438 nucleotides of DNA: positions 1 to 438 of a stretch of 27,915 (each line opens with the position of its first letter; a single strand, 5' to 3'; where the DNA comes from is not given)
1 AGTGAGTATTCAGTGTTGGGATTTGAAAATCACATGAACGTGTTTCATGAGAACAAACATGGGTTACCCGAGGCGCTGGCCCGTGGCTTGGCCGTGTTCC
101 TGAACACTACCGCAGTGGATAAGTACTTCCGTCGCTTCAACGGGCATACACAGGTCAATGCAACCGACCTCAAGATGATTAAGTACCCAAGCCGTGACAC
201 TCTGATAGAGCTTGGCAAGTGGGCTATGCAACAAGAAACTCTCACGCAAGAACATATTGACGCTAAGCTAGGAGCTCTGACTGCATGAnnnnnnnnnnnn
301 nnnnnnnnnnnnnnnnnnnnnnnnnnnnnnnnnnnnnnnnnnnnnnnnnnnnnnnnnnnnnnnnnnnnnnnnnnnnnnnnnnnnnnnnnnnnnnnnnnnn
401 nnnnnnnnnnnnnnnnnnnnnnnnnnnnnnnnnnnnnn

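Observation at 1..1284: Type II R-M module carried as a moron in the early-left arm of a lambdoid prophage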

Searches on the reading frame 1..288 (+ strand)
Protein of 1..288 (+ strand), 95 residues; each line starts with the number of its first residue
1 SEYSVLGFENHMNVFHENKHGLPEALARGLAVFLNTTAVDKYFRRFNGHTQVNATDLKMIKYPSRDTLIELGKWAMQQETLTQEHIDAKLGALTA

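Call 3: search_protein_families(library=pfam, proteins=[window:1-288:+], max_evalue=0.01)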
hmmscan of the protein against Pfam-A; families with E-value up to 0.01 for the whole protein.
window:1-288:+ (95 aa): 0 families

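Call 4: search_protein_families(library=ncbifam, proteins=[window:1-288:+], max_evalue=0.01)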
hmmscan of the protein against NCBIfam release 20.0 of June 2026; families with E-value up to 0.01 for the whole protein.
window:1-288:+ (95 aa): 0 families
